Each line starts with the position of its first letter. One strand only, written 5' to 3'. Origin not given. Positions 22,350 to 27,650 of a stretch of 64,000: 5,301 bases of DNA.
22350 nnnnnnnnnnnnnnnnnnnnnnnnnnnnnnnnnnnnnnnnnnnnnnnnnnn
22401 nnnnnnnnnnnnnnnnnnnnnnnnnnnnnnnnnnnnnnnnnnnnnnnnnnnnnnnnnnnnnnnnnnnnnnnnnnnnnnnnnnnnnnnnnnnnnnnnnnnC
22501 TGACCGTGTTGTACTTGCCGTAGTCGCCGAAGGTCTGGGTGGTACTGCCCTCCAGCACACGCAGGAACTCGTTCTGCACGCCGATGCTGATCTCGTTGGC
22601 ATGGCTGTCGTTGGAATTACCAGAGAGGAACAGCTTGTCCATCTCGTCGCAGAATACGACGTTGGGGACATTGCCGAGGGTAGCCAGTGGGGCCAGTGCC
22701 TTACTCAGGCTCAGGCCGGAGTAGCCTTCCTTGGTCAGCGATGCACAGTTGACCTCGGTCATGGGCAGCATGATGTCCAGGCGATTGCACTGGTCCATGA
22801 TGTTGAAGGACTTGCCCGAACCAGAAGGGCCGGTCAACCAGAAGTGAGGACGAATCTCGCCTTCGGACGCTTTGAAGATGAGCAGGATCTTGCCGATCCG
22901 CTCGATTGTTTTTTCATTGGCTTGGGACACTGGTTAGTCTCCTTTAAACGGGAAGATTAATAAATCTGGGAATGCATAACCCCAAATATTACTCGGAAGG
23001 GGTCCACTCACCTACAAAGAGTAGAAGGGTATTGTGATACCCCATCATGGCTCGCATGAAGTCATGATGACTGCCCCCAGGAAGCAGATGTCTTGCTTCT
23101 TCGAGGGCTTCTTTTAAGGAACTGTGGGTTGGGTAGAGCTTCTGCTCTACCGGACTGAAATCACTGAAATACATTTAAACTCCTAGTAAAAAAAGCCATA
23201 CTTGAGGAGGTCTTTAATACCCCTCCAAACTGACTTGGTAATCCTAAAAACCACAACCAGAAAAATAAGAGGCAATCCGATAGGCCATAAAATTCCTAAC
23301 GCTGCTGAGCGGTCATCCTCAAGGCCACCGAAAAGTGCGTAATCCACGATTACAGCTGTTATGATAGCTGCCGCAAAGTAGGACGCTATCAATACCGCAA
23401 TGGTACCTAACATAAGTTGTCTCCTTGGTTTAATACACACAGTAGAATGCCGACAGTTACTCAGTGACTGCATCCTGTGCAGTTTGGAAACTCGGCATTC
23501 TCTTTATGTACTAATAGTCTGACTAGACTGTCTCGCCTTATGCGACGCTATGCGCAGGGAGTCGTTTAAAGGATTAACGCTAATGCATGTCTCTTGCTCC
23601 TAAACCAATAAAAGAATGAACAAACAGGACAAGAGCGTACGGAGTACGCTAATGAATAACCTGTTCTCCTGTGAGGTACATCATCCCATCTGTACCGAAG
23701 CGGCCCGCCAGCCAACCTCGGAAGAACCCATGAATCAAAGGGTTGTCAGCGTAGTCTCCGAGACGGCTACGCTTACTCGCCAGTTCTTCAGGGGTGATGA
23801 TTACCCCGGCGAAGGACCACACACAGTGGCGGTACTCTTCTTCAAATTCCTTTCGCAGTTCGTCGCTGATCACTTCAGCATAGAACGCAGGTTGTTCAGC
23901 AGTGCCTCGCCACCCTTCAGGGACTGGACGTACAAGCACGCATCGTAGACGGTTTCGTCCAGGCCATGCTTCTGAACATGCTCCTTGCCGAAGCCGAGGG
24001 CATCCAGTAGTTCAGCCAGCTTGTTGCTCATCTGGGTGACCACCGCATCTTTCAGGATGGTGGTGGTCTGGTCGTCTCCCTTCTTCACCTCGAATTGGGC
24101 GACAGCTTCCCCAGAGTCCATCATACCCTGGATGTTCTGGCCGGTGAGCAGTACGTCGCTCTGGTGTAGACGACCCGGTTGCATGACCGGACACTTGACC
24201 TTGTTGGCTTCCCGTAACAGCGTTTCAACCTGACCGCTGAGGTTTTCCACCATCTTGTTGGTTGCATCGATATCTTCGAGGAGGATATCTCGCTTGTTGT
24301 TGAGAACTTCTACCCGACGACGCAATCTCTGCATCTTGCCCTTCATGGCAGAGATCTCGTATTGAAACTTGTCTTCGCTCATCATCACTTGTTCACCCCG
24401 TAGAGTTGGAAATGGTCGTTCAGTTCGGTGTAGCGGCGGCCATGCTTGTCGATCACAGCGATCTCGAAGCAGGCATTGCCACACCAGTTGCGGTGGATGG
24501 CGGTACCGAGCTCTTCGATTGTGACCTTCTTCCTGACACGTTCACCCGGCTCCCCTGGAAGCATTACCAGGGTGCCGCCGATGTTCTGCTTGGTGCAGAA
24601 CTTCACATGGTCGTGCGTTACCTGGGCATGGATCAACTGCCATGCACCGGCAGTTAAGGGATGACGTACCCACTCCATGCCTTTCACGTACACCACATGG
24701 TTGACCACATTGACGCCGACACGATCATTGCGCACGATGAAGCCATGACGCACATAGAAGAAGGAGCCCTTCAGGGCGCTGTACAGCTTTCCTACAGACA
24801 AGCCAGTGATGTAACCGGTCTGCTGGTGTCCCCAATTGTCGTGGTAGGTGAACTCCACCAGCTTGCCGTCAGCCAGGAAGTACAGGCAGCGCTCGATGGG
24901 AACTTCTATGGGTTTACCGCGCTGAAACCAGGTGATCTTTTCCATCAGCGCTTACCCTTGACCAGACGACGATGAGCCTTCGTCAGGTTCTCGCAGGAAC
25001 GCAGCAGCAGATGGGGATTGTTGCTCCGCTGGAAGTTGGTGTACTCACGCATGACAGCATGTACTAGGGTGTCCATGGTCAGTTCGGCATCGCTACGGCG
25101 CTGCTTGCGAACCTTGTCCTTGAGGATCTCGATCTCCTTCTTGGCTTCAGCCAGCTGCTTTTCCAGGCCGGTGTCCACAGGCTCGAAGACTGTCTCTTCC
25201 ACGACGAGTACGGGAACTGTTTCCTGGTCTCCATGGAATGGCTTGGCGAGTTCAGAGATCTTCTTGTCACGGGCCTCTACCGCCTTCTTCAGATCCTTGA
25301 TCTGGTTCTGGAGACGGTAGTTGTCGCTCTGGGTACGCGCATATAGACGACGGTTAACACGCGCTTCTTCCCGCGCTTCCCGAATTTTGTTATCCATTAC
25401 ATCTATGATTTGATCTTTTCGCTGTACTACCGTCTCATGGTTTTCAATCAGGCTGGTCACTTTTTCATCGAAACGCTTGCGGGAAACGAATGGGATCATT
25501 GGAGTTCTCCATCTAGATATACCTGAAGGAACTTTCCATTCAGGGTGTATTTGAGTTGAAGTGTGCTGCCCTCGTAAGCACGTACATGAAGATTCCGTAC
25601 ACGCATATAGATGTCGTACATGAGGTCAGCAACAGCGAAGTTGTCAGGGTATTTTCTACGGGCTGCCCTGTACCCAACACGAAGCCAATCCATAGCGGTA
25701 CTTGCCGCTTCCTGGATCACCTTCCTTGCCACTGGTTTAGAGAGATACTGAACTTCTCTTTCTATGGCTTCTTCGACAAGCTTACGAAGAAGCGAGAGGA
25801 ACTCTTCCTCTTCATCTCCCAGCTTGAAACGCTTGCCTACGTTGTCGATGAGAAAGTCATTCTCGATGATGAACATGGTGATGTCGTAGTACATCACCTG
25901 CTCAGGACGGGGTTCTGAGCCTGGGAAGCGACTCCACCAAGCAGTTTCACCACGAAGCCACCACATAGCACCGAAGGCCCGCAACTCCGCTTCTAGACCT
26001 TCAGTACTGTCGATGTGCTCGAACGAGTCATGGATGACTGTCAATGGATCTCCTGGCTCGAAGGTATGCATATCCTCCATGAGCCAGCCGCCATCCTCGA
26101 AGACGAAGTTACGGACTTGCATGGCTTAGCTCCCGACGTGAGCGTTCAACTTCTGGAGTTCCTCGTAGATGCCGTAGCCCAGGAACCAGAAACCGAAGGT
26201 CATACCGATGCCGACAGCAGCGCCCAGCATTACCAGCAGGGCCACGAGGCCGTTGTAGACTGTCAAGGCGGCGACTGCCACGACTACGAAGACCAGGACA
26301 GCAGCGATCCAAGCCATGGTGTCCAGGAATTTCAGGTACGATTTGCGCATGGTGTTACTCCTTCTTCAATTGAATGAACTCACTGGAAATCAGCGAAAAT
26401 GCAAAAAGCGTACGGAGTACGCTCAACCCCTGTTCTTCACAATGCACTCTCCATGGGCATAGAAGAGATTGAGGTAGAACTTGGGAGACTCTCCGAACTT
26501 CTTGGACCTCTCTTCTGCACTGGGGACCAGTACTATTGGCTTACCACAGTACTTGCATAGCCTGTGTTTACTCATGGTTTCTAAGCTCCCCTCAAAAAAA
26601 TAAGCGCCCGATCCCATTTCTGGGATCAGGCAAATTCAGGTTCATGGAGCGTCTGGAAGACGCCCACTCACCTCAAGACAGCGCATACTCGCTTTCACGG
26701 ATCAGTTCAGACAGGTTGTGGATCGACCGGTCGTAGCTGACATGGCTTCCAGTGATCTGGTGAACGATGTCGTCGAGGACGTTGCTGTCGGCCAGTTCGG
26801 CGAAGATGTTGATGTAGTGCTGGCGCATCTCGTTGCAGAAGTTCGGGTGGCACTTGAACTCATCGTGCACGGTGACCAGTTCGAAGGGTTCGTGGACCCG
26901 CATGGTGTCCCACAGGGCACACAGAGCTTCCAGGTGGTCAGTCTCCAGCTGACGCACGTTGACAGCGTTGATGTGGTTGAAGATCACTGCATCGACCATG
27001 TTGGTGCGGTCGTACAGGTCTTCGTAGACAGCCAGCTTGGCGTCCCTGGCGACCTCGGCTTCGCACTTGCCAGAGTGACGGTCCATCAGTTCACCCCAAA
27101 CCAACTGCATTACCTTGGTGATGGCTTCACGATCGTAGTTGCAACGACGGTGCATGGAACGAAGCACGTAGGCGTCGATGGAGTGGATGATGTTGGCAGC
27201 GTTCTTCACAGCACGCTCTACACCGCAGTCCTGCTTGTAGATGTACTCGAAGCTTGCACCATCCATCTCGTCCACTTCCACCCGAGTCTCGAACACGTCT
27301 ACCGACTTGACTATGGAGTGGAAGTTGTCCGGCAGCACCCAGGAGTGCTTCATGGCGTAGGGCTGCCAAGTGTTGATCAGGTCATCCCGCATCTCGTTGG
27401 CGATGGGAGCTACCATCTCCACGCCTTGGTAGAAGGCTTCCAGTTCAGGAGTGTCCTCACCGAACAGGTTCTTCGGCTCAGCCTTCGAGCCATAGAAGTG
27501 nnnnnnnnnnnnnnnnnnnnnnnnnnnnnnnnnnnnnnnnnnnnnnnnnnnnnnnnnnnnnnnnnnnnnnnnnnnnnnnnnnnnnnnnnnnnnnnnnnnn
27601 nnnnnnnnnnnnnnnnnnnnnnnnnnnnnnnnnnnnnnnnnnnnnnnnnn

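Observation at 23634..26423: Identical 17-bp hairpin element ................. present twice (23634-23650 and 26407-26423)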

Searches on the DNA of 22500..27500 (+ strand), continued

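Call 24: get_annotated_region(hit=H146, flank=4500)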
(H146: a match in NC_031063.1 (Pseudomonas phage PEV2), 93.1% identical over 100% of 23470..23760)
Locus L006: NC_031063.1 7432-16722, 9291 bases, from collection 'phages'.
description: Pseudomonas phage PEV2, complete genome.
organism: Pseudomonas phage PEV2 (NCBI taxid 1837850)
taxonomy: Viruses; Duplodnaviria; Heunggongvirae; Uroviricota; Caudoviricetes; Schitoviridae; Migulavirinae; Litunavirus; Litunavirus Ab09
host: Pseudomonas aeruginosa Kutter; source: LOTT Budd Inlet Wastewater Treatment Plant; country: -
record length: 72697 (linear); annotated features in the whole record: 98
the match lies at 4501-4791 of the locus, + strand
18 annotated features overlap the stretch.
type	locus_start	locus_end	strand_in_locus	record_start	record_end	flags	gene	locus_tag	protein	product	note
CDS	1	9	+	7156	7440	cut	-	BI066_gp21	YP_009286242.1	hypothetical protein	gp21; ORF21; similar to YP_003358418.1 gp21 from Pseudomonas phage LIT1 -Transcribed in early infection (RNA-Seq data)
CDS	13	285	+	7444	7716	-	-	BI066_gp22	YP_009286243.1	hypothetical protein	gp22; ORF22; similar to YP_003358419.1 gp22 from Pseudomonas phage LIT1 -Transcribed in early infection (RNA-Seq data) ...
CDS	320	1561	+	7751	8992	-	-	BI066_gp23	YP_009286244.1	RNA polymerase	gp23 RNAP2 [Enterobacteria phage N4-like protein gp16] DNA-dependent RNA polymerase; ORF23; similar to YP_003358420.1 ...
CDS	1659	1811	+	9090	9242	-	-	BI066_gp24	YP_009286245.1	hypothetical protein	gp24; ORF24 -Transcribed in early infection (RNA-Seq data)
CDS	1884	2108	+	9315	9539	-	-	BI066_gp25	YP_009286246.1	hypothetical protein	gp24.9; 2transm dom,cleaved sign pept putative lipoprotein; ORF24.9; similar to YP_003358421.1 gp24 from Pseudomonas ...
CDS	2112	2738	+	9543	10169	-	-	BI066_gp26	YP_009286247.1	hypothetical protein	gp25; ORF25.9; similar to YP_003358422.1 gp25 from Pseudomonas phage LIT1 -Transcribed in early infection (RNA-Seq data)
CDS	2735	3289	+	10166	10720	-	-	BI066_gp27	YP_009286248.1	hypothetical protein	gp26; ORF26.9; similar to YP_003358423.1 gp26 from Pseudomonas phage LIT1 -Transcribed in early infection (RNA-Seq data)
CDS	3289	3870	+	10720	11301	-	-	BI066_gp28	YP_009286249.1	hypothetical protein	gp27; ORF27.9; similar to YP_003358424.1 gp27 from Pseudomonas phage LIT1 -Transcribed in early infection (RNA-Seq data)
CDS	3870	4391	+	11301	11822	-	-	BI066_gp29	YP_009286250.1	hypothetical protein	gp28; ORF28.9; similar to YP_003358425.1 gp28 from Pseduomonas phage LIT1 -Transcribed in early infection (RNA-Seq data)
CDS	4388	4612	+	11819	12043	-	-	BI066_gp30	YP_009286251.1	hypothetical protein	gp29; ORF29.9; similar to YP_003358426.1 gp29 from Pseudomonas phage LIT1 -Transcribed in early infection (RNA-Seq data)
ncRNA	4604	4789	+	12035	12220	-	-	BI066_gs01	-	sRNA_29.1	conserved in Pseudomonas phages LIT1 and PA26, absent from N4; highly expressed in PEV2 early, middle and late ...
CDS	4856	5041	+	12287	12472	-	-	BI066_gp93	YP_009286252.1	hypothetical protein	gp30; ORF30.9; similar to YP_003358427.1 gp30 from Pseudomonas phage LIT1 -Transcribed in early infection (RNA-Seq data)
CDS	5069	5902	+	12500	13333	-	-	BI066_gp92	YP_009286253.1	ATP dependent protease ATP-binding subunit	gp31; ATP dependent protease ATP-binding subunit [Anaerococcus lactolyticus ATCC 51172]; ORF31.9; similar to ...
CDS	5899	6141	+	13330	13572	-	-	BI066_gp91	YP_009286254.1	hypothetical protein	gp32; hypothetical protein pQBR0228 [Pseudomonas fluorescens SBW25]; ORF32.9; similar to YP_003358429.1 gp32 from ...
CDS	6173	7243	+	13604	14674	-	-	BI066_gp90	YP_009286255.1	ATPase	gp33 (N4 gp24-like protein) AAA_5, ATPase family associated with various cellular activities (AAA); ORF33.9; similar to ...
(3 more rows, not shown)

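Call 26: search_rna_families(source=window, start=22500, end=27500, threshold=evalue, max_evalue=1)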
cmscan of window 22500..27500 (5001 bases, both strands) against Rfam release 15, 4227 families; matches with E-value up to 1: 0.
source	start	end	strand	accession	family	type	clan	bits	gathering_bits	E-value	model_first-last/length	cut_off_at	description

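Call 30: get_annotated_region(hit=H83, flank=4000)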
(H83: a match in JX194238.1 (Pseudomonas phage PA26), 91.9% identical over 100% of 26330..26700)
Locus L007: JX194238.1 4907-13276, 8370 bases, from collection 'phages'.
description: Pseudomonas phage PA26, complete genome.
organism: Pseudomonas phage PA26 (NCBI taxid 1204542)
taxonomy: Viruses; Duplodnaviria; Heunggongvirae; Uroviricota; Caudoviricetes; Schitoviridae; Migulavirinae; Litunavirus; Litunavirus PA26
host: Pseudomonas aeruginosa; source: reservoir water; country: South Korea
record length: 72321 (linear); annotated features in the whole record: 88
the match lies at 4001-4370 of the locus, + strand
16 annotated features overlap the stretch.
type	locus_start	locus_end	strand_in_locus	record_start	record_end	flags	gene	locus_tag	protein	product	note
CDS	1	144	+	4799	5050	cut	-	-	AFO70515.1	hypothetical protein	-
CDS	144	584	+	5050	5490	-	-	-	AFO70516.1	hypothetical protein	-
CDS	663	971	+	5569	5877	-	-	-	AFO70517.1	hypothetical protein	-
CDS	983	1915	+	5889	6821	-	-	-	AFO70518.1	hypothetical protein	N4 gp15-like protein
CDS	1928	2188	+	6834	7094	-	-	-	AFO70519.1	hypothetical protein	-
CDS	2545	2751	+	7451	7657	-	-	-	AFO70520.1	hypothetical protein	-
CDS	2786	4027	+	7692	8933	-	-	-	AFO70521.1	hypothetical protein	N4 gp16-like protein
CDS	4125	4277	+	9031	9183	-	-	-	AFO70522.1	hypothetical protein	-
CDS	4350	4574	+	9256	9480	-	-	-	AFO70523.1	hypothetical protein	-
CDS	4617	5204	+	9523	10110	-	-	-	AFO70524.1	hypothetical protein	-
CDS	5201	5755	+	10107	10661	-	-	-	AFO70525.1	hypothetical protein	-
CDS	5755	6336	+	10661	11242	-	-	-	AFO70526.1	hypothetical protein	-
CDS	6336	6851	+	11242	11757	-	-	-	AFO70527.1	hypothetical protein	-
CDS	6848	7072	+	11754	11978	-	-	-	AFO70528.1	hypothetical protein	-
CDS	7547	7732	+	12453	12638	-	-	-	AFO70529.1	hypothetical protein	-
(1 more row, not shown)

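Call 31: get_annotated_region(hit=H85, flank=4000)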
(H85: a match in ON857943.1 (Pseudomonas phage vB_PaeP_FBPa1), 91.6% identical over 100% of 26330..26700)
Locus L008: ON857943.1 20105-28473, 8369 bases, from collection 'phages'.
description: Pseudomonas phage vB_PaeP_FBPa1, complete genome.
organism: Pseudomonas phage vB_PaeP_FBPa1 (NCBI taxid 2969610)
taxonomy: Viruses; Duplodnaviria; Heunggongvirae; Uroviricota; Caudoviricetes; Schitoviridae; Migulavirinae; Litunavirus
host: Pseudomonas sp.; source: -; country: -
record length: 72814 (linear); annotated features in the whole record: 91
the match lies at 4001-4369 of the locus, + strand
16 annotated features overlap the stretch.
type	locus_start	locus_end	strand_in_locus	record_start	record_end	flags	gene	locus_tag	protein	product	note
CDS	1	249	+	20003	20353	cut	-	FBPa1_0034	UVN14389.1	hypothetical protein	-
CDS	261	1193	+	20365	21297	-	-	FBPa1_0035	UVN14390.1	hypothetical protein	N4 gp15-like protein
CDS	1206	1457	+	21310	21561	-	-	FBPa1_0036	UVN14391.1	hypothetical protein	-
CDS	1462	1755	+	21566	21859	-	-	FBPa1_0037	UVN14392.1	hypothetical protein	-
CDS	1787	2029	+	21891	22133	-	-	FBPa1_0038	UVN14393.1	hypothetical protein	N4 gp16-like protein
CDS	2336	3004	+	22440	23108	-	-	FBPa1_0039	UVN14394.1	hypothetical protein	-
CDS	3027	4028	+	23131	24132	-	-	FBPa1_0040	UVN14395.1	hypothetical protein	N4 gp16-like protein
CDS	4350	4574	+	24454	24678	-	-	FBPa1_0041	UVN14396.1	hypothetical protein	-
CDS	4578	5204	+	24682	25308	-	-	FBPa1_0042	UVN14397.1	hypothetical protein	-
CDS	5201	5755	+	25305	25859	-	-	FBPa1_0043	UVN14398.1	hypothetical protein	-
CDS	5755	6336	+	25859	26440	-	-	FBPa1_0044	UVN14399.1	hypothetical protein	-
CDS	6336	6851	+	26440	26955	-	-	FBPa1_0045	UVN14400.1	hypothetical protein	-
CDS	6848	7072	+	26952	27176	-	-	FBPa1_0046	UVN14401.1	hypothetical protein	-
CDS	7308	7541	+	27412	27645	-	-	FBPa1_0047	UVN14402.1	hypothetical protein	-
CDS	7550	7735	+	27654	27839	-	-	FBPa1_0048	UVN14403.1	hypothetical protein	-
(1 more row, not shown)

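Call 32: get_annotated_region(hit=H87, flank=4000)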
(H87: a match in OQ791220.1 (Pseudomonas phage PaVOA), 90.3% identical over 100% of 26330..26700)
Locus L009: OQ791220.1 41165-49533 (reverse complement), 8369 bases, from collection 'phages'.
description: Pseudomonas phage PaVOA, complete genome.
organism: Pseudomonas phage PaVOA (NCBI taxid 3065242)
taxonomy: Viruses; Duplodnaviria; Heunggongvirae; Uroviricota; Caudoviricetes; Schitoviridae; Migulavirinae; Litunavirus
host: Pseudomonas aeruginosa; source: sewage; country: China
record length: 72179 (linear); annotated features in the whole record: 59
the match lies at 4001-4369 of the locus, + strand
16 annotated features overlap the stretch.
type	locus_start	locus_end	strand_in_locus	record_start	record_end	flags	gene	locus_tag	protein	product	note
CDS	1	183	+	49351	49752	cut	-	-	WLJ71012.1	hypothetical protein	hypothetical protein FDH24_gp15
CDS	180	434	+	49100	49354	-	-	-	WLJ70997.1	hypothetical protein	hypothetical protein AVU25_gp70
CDS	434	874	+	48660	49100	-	-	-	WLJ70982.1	hypothetical protein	hypothetical protein FBPa1_0033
CDS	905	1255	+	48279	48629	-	-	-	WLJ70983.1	hypothetical protein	hypothetical protein FBPa1_0034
CDS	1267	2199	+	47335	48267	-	-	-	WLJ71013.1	hypothetical protein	hypothetical protein FDH24_gp19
CDS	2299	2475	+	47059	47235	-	-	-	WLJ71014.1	hypothetical protein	-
CDS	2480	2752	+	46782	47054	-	-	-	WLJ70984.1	hypothetical protein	hypothetical protein BI066_gp22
CDS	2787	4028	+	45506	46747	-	-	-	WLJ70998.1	RNA polymerase large subunit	-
CDS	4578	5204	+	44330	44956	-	-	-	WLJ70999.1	hypothetical protein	hypothetical protein FBPa1_0042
CDS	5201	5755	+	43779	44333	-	-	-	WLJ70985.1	hypothetical protein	hypothetical protein ACQ21_gp27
CDS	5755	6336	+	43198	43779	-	-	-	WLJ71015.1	hypothetical protein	hypothetical protein BI066_gp28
CDS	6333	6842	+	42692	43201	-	-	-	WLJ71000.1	hypothetical protein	hypothetical protein ACQ21_gp29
CDS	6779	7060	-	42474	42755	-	-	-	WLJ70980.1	hypothetical protein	hypothetical protein vBPaePPYO2_00030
CDS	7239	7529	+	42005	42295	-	-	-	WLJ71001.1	hypothetical protein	hypothetical protein BIZ95_gp31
CDS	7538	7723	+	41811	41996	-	-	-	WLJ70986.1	hypothetical protein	hypothetical protein FDH24_gp30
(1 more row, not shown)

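Call 33: get_annotated_region(hit=H89, flank=4000)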
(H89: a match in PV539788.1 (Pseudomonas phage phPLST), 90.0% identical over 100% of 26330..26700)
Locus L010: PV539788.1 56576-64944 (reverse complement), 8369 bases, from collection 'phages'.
description: Pseudomonas phage phPLST, complete genome.
organism: Pseudomonas phage phPLST (NCBI taxid 3417224)
taxonomy: Viruses; Duplodnaviria; Heunggongvirae; Uroviricota; Caudoviricetes; Schitoviridae; Migulavirinae; Litunavirus
host: Pseudomonas aeruginosa; source: communal wastewater; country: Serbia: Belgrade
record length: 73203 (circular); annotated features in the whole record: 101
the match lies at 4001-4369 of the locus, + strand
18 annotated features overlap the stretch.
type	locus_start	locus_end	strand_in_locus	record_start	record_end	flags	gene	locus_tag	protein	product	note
CDS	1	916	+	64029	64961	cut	-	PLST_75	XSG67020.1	putative RNA polymerase subunit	75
CDS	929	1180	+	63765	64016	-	-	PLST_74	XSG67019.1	hypothetical protein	74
CDS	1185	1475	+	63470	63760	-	-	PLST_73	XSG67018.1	hypothetical protein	73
CDS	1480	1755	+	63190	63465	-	-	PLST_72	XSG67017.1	hypothetical protein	72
CDS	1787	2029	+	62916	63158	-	-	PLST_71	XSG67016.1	putative RNA polymerase subunit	71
CDS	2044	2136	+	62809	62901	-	-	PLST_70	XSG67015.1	hypothetical protein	70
CDS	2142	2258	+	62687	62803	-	-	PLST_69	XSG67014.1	hypothetical protein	69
CDS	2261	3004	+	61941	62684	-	-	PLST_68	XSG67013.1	endonuclease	68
CDS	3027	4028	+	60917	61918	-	-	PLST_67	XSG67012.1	putative RNA polymerase subunit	67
CDS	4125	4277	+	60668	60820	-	-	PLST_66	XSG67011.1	hypothetical protein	66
CDS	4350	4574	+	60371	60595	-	-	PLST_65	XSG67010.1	hypothetical protein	65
CDS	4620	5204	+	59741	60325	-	-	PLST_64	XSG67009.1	hypothetical protein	64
CDS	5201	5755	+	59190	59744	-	-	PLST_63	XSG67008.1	hypothetical protein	63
CDS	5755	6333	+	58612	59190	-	-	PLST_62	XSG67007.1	hypothetical protein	62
CDS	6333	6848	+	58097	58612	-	-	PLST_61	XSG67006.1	hypothetical protein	61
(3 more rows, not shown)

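Call 34: get_annotated_region(hit=H82, flank=4000)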
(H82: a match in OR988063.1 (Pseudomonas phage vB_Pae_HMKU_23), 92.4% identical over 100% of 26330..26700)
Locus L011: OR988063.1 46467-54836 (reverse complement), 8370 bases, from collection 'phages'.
description: Pseudomonas phage vB_Pae_HMKU_23, complete genome.
organism: Pseudomonas phage vB_Pae_HMKU_23 (NCBI taxid 3110509)
taxonomy: Viruses; Duplodnaviria; Heunggongvirae; Uroviricota; Caudoviricetes; Schitoviridae; Migulavirinae; Litunavirus
host: Pseudomonas aeruginosa; source: wastewater; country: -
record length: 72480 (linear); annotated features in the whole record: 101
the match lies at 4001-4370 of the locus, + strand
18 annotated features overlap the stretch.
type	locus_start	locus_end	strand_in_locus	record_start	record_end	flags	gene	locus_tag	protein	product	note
CDS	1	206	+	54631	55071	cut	-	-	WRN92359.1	hypothetical protein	-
CDS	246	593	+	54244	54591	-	-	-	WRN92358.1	hypothetical protein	-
CDS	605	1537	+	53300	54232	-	-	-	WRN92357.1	hypothetical protein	-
CDS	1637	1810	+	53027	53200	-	-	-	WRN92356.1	hypothetical protein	-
CDS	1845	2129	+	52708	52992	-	-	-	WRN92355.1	hypothetical protein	-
CDS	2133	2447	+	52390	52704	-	-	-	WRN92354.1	hypothetical protein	-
CDS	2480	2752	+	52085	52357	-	-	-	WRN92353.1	hypothetical protein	-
CDS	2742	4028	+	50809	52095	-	-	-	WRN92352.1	DNA-dependent RNA polymerase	-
CDS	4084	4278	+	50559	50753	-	-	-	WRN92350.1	hypothetical protein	-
CDS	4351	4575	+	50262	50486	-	-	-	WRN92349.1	hypothetical protein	-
CDS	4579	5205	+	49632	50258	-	-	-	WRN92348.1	hypothetical protein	-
CDS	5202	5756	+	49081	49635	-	-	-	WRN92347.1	hypothetical protein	-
CDS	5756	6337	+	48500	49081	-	-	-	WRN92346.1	hypothetical protein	-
CDS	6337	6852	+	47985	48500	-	-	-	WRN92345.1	hypothetical protein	-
CDS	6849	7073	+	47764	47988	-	-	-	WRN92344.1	hypothetical protein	-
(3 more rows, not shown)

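Call 35: get_annotated_region(hit=H79, flank=4000)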
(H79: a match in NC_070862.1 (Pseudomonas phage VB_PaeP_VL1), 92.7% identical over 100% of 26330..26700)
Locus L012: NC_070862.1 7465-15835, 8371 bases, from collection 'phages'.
description: Pseudomonas phage VB_PaeS_VL1, complete genome.
organism: Pseudomonas phage VB_PaeP_VL1 (NCBI taxid 2894395)
taxonomy: Viruses; Duplodnaviria; Heunggongvirae; Uroviricota; Caudoviricetes; Schitoviridae; Migulavirinae; Litunavirus
host: Pseudomonas aeruginosa ATCC27853; source: sewage; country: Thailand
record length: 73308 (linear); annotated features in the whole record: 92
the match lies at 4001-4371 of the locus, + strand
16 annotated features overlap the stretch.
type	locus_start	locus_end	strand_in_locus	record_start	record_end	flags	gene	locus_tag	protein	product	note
CDS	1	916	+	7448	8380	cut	-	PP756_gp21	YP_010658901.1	RNA polymerase small subunit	-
CDS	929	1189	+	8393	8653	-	-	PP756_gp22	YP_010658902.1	hypothetical protein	hypothetical protein vB_PaeS_VL1_22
CDS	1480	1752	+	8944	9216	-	-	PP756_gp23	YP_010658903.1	hypothetical protein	hypothetical protein vB_PaeS_VL1_23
CDS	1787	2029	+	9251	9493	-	-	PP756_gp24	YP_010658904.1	putative RNAP2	-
CDS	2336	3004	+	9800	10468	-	-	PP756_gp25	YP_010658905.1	homing endonuclease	hypothetical protein vB_PaeS_VL1_25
CDS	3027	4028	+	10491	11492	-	-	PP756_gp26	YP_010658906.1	RNA polymerase large subunit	-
CDS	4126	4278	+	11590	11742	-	-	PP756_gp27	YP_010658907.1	hypothetical protein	hypothetical protein vB_PaeS_VL1_27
CDS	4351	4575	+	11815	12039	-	-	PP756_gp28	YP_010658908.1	hypothetical protein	hypothetical protein vB_PaeS_VL1_28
CDS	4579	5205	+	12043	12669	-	-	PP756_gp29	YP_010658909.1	hypothetical protein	hypothetical protein vB_PaeS_VL1_29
CDS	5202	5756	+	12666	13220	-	-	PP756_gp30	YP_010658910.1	virion structural protein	hypothetical protein vB_PaeS_VL1_30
CDS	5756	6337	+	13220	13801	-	-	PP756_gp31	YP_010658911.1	hypothetical protein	hypothetical protein vB_PaeS_VL1_31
CDS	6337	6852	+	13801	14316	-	-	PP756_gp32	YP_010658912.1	hypothetical protein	hypothetical protein vB_PaeS_VL1_32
CDS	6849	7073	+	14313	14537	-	-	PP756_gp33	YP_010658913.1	hypothetical protein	hypothetical protein vB_PaeS_VL1_33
CDS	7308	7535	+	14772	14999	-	-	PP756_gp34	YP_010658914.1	hypothetical protein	hypothetical protein vB_PaeS_VL1_34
CDS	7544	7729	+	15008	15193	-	-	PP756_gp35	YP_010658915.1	hypothetical protein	hypothetical protein vB_PaeS_VL1_35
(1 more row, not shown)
